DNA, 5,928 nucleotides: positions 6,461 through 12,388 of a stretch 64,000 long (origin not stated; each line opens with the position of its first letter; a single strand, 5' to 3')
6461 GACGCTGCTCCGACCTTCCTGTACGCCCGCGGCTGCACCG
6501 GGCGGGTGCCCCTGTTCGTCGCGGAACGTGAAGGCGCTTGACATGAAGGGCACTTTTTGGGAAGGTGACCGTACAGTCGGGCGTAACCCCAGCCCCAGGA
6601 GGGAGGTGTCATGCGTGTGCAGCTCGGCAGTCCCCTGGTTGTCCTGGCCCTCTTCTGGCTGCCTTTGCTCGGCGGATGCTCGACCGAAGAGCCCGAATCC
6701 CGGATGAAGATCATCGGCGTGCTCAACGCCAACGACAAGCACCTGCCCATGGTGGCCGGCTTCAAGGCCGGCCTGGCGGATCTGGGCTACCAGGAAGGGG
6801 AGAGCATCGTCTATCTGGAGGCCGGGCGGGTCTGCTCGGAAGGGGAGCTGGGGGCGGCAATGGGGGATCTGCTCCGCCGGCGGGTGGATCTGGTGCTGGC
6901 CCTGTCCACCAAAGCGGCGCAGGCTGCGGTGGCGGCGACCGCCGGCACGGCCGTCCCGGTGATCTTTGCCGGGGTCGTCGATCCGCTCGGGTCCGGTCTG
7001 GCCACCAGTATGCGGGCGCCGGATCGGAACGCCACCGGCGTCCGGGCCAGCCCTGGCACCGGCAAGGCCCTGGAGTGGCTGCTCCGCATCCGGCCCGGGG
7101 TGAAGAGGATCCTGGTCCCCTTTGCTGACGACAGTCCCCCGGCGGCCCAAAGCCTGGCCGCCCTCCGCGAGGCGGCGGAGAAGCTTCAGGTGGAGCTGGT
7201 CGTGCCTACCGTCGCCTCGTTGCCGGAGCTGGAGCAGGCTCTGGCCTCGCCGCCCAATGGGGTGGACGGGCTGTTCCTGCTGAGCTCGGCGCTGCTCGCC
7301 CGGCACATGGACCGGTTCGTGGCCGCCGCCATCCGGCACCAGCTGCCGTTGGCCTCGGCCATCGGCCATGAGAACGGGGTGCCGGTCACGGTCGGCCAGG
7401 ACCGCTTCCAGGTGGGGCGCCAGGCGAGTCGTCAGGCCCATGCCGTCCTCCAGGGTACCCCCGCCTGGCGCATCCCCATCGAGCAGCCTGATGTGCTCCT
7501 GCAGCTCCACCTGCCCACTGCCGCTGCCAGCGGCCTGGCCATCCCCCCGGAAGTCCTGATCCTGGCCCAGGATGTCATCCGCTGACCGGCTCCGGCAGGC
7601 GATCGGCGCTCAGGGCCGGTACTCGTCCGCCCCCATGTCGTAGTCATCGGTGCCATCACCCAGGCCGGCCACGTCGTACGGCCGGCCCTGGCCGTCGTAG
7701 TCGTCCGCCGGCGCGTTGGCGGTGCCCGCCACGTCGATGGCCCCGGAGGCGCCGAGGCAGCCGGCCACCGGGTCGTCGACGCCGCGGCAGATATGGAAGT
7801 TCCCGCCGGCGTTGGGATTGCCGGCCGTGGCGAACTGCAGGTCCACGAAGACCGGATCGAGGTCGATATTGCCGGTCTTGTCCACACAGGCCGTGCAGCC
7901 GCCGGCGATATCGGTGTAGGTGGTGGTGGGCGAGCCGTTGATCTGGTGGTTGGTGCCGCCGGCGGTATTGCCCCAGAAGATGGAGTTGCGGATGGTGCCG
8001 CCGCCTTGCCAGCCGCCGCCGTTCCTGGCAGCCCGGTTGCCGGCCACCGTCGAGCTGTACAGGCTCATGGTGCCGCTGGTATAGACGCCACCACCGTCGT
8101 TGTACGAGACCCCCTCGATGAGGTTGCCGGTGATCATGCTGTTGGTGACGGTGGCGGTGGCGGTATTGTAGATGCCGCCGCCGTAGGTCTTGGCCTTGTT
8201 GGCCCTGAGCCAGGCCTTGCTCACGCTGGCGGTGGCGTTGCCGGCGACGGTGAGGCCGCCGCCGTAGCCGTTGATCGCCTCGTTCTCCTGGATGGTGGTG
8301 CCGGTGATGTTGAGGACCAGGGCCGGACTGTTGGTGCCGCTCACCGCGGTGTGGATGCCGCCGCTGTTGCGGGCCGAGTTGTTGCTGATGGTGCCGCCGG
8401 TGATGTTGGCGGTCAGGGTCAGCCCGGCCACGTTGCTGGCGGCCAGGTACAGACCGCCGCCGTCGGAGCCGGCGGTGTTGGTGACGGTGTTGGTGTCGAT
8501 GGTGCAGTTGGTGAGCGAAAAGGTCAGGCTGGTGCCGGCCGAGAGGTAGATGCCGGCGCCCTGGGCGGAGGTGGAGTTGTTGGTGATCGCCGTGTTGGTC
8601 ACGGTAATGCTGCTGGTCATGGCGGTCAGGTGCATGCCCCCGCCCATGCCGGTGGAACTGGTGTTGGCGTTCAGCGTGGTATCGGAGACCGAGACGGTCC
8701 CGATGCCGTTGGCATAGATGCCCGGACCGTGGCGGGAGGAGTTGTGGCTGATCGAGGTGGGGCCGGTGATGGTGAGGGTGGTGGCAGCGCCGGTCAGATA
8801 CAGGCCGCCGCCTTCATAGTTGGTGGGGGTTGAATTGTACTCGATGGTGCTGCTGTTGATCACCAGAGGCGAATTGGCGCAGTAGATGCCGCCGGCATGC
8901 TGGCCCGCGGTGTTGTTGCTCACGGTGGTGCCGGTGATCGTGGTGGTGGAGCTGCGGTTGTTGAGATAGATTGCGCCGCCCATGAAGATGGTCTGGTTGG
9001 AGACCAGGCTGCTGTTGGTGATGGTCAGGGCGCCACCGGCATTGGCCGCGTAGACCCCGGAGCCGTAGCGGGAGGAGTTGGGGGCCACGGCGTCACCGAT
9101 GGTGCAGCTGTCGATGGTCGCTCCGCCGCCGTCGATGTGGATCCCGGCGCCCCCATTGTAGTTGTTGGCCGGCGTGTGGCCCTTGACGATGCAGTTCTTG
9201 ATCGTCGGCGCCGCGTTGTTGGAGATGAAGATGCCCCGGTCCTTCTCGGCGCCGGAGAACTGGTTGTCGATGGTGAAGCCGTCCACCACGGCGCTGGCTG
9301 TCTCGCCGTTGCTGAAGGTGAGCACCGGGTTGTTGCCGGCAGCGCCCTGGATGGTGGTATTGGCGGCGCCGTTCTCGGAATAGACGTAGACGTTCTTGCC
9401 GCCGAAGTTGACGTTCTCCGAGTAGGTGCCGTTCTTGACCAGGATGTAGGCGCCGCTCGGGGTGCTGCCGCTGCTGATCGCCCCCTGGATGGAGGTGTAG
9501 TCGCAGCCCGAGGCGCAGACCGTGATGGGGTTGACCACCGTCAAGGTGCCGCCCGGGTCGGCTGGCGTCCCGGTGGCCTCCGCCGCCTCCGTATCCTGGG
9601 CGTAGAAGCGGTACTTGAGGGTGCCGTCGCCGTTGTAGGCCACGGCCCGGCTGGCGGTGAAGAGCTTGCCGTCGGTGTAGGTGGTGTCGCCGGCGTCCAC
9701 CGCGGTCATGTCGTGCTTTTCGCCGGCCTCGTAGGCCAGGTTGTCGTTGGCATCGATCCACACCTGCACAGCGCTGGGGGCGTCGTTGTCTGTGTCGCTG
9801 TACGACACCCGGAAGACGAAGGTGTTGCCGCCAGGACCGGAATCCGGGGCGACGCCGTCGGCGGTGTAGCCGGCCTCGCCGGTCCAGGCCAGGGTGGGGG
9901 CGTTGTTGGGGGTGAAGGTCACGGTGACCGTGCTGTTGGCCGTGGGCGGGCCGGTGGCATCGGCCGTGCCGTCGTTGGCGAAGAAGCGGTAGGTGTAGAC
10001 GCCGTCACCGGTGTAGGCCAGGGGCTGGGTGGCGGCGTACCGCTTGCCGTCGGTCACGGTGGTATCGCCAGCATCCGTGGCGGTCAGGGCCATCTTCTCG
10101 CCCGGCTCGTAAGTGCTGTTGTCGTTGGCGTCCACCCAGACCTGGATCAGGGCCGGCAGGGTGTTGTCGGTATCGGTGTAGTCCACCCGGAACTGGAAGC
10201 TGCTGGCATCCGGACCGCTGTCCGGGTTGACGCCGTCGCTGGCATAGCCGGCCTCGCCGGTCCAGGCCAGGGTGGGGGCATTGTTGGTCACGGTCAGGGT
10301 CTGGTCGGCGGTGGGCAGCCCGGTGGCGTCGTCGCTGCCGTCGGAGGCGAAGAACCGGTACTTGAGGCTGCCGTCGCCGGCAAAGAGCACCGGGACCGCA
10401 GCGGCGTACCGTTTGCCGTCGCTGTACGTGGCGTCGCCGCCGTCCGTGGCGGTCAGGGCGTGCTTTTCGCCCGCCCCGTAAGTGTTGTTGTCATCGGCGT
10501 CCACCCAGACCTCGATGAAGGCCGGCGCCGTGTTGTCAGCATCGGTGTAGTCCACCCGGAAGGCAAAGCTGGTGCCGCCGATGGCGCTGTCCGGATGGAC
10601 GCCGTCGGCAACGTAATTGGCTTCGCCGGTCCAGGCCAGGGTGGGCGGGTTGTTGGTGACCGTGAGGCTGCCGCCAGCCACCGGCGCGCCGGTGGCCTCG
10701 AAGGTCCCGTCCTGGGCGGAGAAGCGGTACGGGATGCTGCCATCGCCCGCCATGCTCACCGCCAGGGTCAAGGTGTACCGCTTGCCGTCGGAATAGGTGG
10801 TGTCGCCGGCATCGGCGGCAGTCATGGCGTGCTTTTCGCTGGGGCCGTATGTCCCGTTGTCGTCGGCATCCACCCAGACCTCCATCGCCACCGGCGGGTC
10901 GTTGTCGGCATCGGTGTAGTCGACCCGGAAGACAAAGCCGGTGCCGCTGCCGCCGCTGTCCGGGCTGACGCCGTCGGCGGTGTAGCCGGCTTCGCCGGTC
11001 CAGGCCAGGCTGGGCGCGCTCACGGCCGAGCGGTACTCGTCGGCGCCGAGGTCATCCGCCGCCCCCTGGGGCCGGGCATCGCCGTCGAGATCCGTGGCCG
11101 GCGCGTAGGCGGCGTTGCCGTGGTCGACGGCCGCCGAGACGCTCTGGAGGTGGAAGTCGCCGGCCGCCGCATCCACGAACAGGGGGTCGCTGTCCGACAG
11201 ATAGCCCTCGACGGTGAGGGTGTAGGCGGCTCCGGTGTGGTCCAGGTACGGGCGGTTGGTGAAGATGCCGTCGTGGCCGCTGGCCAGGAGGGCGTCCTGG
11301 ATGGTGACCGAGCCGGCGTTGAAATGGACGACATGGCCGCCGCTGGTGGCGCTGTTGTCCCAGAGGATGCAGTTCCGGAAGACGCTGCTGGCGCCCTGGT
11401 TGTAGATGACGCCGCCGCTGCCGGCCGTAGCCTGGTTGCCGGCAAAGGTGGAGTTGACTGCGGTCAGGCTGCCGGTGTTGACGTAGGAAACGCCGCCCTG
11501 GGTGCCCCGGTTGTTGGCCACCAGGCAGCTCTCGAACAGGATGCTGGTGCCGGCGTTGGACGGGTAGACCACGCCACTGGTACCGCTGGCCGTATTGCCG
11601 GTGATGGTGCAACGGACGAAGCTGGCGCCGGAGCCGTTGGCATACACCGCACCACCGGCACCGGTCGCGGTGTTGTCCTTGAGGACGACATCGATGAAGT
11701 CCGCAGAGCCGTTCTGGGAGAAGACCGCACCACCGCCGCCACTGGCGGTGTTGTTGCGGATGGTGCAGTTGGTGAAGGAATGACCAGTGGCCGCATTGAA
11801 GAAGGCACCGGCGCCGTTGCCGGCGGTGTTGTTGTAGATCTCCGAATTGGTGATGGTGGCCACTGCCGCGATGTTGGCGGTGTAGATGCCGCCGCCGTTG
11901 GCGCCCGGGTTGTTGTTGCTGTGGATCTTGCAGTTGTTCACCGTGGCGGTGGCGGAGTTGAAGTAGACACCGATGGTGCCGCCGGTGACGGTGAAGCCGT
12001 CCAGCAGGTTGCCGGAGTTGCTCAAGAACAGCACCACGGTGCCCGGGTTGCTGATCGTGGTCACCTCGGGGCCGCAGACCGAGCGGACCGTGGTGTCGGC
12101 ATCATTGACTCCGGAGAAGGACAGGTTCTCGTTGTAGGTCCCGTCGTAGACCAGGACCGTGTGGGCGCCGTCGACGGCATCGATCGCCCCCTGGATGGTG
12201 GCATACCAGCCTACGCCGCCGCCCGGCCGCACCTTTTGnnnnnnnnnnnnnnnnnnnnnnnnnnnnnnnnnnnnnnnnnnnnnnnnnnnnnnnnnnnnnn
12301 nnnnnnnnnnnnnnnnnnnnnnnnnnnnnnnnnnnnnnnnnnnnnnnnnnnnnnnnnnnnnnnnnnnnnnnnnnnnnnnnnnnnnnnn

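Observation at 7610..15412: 2,600-aa secreted chimera: 13-haem cytochrome module fused to adhesin-like repeats and two pectate-lyase-type beta-helices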

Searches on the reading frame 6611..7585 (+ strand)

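Call 17: search_protein_families(library=pfam, proteins=[window:6611-7585:+], max_evalue=0.01)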
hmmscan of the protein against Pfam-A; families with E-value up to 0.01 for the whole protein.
window:6611-7585:+ (324 aa): 2 families
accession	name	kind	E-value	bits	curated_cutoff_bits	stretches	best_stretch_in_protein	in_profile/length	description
PF04392.18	ABC_sub_bind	-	2.5e-31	109.5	25.9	1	44-322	13-292/293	ABC transporter substrate binding protein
PF13407.12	Peripla_BP_4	-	0.0048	16.9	35.1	0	44-114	136-206/258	Periplasmic binding protein domain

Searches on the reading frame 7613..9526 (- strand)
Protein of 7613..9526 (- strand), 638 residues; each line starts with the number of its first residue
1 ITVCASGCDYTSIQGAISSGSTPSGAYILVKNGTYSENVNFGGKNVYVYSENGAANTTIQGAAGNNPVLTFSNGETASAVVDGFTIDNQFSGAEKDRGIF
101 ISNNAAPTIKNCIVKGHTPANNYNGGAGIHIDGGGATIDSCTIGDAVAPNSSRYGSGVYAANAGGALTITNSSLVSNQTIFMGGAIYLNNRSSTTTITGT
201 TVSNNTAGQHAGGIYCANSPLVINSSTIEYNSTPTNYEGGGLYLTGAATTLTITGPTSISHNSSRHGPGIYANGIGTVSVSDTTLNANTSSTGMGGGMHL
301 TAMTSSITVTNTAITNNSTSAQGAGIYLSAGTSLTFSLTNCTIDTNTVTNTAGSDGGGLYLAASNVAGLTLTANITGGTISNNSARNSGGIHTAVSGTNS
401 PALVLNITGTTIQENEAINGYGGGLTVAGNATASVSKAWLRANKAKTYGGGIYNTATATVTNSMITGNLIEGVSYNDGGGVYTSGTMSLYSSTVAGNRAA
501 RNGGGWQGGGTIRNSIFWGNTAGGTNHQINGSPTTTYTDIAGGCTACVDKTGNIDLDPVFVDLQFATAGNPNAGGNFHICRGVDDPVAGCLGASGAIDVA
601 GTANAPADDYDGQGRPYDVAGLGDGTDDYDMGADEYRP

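Call 81: search_protein_families(library=pfam, proteins=[window:7613-9526:-], max_evalue=1)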
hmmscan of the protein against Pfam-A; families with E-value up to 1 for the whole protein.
window:7613-9526:- (638 aa): 1 family
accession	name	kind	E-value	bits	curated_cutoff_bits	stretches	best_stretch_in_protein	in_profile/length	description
PF13229.12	Beta_helix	-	1.5e-14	54.3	25.9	4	80-255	12-155/158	Right handed beta helix region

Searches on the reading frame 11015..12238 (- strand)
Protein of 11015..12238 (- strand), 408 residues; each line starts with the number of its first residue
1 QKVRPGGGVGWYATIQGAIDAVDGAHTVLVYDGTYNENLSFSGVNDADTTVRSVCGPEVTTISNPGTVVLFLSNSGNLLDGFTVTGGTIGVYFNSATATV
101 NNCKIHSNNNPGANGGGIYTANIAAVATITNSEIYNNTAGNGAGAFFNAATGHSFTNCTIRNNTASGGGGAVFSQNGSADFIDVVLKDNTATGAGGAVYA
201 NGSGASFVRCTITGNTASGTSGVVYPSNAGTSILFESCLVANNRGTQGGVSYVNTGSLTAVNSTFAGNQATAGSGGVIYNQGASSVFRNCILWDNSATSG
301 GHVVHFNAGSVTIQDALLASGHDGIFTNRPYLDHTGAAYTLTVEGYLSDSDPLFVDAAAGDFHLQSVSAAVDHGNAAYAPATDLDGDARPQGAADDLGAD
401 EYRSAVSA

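Call 81: search_protein_families(library=pfam, proteins=[window:11015-12238:-], max_evalue=1)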
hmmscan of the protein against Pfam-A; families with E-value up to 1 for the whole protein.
window:11015-12238:- (408 aa): 3 families
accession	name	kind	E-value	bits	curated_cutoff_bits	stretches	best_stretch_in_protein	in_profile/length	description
PF13229.12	Beta_helix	-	1.8e-13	50.8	25.9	2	61-214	17-155/158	Right handed beta helix region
PF17161.10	DUF5123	-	1.5e-05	26.6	35.1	1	262-368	5-102/113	Domain of unknown function (DUF5123)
PF02415.23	Chlam_PMP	-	0.00082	19.8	20.6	3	157-175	1-19/19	Chlamydia polymorphic membrane protein (Chlamydia_PMP) repeat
